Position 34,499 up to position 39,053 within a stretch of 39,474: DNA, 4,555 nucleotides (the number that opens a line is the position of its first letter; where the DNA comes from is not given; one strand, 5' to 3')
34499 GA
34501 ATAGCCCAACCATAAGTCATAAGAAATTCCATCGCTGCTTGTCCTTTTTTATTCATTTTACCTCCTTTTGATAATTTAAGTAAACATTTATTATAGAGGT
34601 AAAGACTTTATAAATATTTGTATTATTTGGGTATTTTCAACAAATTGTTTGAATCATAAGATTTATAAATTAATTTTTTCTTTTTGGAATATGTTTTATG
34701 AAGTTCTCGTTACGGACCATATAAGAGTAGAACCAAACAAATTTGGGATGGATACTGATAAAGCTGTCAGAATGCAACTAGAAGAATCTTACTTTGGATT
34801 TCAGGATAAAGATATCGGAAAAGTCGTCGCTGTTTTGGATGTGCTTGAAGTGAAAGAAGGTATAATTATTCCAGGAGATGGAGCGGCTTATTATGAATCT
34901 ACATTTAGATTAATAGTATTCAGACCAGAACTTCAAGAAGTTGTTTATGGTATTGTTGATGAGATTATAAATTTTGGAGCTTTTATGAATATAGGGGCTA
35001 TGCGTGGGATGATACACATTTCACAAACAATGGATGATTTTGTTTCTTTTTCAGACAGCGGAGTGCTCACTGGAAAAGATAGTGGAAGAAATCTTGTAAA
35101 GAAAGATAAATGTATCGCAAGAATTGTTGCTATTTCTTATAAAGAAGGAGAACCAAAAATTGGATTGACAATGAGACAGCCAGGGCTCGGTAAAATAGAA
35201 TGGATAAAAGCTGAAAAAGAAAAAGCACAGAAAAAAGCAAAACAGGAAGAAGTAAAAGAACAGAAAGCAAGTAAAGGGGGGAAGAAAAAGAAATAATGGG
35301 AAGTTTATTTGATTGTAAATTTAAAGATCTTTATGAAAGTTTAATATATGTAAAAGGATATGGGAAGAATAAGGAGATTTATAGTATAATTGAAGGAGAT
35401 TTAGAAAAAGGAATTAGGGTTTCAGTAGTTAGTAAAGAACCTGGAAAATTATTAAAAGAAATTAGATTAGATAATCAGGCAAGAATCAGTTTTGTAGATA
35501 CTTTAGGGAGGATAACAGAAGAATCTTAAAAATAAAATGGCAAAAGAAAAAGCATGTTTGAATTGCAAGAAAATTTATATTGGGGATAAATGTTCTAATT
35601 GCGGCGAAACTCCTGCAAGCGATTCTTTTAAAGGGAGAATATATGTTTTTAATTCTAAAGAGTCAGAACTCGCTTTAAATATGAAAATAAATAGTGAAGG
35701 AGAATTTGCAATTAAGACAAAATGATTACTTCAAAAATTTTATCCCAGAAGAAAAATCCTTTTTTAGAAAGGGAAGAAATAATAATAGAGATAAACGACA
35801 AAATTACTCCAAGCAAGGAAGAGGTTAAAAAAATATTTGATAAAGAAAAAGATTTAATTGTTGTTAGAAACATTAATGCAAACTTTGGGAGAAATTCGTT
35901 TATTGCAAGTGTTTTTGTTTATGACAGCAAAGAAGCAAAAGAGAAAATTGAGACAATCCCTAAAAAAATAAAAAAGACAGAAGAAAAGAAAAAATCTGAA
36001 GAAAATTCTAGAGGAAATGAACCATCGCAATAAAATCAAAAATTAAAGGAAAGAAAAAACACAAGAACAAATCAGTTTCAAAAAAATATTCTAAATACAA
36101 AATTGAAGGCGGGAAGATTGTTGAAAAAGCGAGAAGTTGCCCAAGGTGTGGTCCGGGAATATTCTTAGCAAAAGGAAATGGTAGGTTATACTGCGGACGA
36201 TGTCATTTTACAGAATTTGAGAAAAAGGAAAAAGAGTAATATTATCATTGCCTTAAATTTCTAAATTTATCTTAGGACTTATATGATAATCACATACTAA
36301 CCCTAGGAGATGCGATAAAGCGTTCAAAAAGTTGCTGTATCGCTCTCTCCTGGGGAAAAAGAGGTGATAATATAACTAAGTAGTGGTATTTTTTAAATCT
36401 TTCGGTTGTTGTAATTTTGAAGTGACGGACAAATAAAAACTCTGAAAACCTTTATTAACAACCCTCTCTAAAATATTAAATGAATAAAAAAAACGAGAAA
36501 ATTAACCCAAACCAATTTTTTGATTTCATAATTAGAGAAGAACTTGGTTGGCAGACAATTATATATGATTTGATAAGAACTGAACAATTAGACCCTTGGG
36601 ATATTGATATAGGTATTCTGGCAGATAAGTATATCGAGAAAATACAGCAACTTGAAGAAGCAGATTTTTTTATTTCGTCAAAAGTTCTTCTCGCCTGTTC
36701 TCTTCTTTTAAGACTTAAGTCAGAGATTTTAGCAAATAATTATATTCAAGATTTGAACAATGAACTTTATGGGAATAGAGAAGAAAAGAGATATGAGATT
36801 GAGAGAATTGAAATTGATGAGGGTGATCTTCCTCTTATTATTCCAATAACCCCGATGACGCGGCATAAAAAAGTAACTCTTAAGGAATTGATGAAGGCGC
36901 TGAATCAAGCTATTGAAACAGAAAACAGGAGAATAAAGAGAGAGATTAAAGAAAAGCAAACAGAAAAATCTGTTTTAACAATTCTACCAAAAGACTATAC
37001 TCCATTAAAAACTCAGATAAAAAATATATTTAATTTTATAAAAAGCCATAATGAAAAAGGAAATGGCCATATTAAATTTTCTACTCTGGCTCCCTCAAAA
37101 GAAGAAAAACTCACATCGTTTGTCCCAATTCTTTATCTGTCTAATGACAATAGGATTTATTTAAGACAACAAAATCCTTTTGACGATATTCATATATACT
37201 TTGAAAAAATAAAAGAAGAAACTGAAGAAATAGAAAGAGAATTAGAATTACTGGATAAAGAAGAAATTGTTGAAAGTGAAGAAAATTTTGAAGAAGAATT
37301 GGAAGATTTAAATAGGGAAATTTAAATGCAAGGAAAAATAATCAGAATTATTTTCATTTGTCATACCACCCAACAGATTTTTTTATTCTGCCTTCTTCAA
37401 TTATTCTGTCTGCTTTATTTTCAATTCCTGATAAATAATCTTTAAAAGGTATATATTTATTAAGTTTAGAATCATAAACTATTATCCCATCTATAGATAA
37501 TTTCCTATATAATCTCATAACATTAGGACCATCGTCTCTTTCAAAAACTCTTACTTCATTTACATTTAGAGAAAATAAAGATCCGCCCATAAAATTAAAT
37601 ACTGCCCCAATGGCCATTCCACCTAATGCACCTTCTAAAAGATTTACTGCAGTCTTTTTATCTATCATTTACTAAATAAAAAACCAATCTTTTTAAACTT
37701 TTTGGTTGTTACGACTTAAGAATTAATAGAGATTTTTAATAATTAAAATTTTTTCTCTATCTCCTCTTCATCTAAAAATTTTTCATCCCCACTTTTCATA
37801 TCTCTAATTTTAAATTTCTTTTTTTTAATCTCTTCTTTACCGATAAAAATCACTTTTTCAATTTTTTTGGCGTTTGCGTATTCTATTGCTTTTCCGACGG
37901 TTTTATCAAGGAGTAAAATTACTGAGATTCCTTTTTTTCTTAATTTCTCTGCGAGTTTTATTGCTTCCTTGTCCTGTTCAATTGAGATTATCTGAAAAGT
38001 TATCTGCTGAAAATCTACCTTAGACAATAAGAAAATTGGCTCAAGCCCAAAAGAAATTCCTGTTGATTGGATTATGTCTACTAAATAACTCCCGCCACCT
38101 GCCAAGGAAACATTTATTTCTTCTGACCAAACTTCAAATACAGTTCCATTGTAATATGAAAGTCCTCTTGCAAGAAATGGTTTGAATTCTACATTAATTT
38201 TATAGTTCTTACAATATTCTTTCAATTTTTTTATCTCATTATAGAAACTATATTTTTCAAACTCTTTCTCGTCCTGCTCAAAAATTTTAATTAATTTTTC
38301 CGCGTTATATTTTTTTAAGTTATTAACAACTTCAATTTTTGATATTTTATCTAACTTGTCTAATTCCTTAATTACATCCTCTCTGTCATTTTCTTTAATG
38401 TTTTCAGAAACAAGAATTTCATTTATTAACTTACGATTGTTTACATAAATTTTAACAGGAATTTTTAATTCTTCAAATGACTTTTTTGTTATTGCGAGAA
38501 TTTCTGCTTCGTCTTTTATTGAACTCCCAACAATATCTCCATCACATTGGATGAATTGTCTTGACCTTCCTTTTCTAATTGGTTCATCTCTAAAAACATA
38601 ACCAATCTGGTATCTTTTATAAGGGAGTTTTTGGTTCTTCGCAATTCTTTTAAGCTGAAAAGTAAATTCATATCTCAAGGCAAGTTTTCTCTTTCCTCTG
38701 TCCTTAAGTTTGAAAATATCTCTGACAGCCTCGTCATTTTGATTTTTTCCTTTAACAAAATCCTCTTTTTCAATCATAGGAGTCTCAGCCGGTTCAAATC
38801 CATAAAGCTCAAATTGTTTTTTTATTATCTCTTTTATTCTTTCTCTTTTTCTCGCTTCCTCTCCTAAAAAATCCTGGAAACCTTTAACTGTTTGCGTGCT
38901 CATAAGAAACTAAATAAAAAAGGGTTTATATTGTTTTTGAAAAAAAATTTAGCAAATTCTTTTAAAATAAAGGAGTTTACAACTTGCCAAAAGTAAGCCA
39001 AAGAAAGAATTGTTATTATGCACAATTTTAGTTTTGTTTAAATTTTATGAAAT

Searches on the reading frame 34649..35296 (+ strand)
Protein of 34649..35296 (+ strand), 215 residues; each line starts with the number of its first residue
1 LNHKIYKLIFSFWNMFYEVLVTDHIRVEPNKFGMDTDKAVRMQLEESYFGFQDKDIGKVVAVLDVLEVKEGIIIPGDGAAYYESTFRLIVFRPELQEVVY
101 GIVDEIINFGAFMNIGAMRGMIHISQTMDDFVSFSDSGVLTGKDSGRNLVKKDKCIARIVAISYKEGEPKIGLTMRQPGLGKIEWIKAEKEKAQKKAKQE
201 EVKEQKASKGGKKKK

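Call 95: search_protein_families(library=pfam, proteins=[window:34649-35296:+], max_evalue=0.001)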
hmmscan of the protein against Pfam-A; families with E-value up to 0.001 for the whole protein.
window:34649-35296:+ (215 aa): 2 families
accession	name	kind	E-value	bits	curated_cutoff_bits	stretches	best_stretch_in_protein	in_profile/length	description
PF03876.22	SHS2_Rpb7-N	-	5e-12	46.2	24.8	1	22-78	1-57/57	SHS2 domain found in N terminus of Rpb7p/Rpc25p/MJ0397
PF00575.29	S1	-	2.8e-06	28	22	1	93-166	2-66/74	S1 RNA binding domain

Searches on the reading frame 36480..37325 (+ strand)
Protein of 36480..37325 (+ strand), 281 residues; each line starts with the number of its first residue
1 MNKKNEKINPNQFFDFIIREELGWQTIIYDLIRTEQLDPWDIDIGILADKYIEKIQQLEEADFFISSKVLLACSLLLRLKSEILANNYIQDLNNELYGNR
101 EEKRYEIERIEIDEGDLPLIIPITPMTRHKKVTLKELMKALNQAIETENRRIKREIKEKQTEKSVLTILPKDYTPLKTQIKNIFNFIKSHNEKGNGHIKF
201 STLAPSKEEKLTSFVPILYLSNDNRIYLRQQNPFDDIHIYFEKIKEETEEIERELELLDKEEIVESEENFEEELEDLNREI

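Call 95: search_protein_families(library=pfam, proteins=[window:36480-37325:+], max_evalue=0.001)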
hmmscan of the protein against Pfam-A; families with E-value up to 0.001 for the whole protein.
window:36480-37325:+ (281 aa): 1 family
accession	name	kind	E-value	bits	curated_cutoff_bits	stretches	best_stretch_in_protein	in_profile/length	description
PF02616.19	SMC_ScpA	-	1.3e-12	48.6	24.6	2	31-92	1-63/232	Segregation and condensation protein ScpA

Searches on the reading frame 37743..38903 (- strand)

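Call 95: search_protein_families(library=pfam, proteins=[window:37743-38903:-], max_evalue=0.001)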
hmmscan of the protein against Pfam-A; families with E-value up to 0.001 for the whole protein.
window:37743-38903:- (386 aa): 6 families
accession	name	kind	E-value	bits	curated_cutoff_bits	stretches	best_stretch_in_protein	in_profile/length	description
PF13393.11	tRNA-synt_His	-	1.2e-34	120.4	25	1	8-288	1-306/308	Histidyl-tRNA synthetase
PF03129.25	HGTP_anticodon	-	1.7e-10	41.3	21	1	307-385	8-90/94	Anticodon binding domain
PF00587.30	tRNA-synt_2b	-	3.6e-08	34.1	29.3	1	64-309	1-135/179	tRNA synthetase class II core domain (G, H, P, S and T)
PF01409.25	tRNA-synt_2d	-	3.5e-07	30.4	19.8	1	21-130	20-138/246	tRNA synthetases class II core domain (F)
PF00152.25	tRNA-synt_2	-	2.2e-05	24.1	25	1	16-191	21-152/308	tRNA synthetases class II (D, K and N)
PF21996.1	HisZ-like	-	0.00018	21.7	27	1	307-330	5-28/52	Histidyl-tRNA synthetase HisZ, C-terminal domain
